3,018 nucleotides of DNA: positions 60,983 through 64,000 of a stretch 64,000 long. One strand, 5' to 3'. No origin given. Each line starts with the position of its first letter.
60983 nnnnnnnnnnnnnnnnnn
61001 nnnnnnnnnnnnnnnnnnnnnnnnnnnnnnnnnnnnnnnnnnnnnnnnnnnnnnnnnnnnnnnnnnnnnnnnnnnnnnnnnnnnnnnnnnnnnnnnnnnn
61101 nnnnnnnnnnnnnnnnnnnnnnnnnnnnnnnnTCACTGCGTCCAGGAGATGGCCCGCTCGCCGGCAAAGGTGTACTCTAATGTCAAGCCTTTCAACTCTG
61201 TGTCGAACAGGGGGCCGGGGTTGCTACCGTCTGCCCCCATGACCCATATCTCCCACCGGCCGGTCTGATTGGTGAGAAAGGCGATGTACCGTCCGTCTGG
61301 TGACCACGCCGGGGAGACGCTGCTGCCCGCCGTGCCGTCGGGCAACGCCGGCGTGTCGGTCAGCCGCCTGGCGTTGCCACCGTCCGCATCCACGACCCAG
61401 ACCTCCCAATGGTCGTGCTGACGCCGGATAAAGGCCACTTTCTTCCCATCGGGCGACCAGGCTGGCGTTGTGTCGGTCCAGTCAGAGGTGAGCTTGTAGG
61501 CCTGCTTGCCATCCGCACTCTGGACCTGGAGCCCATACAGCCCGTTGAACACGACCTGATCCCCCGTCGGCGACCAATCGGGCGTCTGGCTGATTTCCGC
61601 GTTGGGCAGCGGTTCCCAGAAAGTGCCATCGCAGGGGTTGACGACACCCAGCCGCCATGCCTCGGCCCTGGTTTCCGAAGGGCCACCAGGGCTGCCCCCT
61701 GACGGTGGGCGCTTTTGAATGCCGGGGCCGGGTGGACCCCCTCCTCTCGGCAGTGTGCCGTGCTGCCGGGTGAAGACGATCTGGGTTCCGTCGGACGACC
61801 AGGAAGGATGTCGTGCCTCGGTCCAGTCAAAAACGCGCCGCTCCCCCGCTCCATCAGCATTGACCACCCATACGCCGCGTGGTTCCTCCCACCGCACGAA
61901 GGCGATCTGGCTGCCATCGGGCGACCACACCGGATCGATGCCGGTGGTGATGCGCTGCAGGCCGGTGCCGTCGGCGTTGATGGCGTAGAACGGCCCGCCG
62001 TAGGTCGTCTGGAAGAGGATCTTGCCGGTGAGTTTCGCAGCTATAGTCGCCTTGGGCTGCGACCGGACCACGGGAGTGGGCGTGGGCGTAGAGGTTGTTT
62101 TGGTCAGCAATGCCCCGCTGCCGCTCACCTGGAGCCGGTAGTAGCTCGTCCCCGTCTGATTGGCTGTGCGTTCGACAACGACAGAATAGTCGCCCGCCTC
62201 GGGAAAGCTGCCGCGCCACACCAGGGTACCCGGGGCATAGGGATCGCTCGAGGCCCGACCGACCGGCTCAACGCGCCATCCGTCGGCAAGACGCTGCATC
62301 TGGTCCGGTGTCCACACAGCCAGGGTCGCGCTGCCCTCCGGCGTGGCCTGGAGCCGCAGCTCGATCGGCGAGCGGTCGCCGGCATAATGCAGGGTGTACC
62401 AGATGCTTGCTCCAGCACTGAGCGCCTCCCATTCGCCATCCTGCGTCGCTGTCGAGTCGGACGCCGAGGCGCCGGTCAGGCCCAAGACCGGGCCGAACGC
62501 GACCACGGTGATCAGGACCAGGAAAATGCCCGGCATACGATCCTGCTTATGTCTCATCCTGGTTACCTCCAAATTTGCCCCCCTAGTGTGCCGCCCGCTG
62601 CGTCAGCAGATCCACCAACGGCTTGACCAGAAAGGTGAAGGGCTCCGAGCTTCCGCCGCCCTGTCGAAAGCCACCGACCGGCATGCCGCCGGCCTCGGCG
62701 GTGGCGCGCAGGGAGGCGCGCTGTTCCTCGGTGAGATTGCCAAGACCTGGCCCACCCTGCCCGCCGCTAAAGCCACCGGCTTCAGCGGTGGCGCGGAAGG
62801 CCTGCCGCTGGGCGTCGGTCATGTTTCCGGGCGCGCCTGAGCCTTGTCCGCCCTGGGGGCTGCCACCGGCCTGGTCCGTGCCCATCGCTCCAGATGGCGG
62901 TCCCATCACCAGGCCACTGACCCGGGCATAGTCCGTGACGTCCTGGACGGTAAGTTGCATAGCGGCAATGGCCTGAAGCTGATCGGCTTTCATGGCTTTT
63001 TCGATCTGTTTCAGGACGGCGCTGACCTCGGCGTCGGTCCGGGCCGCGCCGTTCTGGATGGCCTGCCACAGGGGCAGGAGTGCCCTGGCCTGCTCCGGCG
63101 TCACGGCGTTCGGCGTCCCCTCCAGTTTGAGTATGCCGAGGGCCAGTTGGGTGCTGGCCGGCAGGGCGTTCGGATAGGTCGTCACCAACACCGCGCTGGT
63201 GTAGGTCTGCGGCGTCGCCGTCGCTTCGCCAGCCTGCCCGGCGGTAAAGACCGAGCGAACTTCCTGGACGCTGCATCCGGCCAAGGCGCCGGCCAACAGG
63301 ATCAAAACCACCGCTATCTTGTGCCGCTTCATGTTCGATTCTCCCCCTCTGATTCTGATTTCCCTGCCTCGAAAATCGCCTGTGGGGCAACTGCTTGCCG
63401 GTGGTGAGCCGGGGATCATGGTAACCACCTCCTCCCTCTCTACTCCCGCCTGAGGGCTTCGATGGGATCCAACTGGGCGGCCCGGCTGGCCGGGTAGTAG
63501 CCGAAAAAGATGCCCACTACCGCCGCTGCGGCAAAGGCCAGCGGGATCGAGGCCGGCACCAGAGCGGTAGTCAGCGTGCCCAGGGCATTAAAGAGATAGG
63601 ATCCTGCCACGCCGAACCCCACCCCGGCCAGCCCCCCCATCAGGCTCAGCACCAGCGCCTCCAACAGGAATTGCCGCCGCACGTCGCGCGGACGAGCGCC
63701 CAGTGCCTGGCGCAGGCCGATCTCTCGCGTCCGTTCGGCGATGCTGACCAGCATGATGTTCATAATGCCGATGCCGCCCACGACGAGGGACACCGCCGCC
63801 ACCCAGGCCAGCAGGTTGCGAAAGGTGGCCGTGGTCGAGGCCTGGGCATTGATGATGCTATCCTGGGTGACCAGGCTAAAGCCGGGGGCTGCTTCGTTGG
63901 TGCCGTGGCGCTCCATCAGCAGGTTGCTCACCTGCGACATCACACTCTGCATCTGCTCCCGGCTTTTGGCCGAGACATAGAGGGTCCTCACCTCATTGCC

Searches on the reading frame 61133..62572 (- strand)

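Call 33: search_protein_families(library=pfam, proteins=[window:61133-62572:-], max_evalue=0.0001)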
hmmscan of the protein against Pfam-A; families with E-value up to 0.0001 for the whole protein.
window:61133-62572:- (479 aa): 5 families
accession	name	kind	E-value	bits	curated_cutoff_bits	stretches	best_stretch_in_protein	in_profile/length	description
PF07676.18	PD40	-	3.3e-26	91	20.9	2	416-444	9-38/38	WD40-like Beta Propeller Repeat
PF00930.27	DPPIV_N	-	4.5e-13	49.1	22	0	367-435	45-120/354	Dipeptidyl peptidase IV (DPP IV) N-terminal region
PF10647.15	Gmad1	-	5.1e-07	30.2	20.5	0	216-263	30-77/251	Lipoprotein LpqB beta-propeller domain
PF25174.1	Beta-prop_THOC3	-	7.1e-06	25.7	305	0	355-444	79-157/272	THOC3 beta-propeller domain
PF09142.17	TruB_C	-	6.8e-05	22.9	28.7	0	422-440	31-49/56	tRNA Pseudouridine synthase II, C terminal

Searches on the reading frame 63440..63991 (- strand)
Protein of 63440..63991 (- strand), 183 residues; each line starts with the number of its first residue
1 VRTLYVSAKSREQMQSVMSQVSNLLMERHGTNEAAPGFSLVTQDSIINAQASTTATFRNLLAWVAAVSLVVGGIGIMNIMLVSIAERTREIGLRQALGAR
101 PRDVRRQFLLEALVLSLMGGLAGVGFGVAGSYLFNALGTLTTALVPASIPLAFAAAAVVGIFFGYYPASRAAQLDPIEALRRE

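Call 33: search_protein_families(library=pfam, proteins=[window:63440-63991:-], max_evalue=0.0001)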
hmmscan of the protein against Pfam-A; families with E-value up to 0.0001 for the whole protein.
window:63440-63991:- (183 aa): 1 family
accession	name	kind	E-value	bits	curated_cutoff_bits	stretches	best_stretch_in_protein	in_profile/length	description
PF02687.27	FtsX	-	1.4e-23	83.7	25.5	1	64-176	3-120/120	FtsX-like permease C-terminal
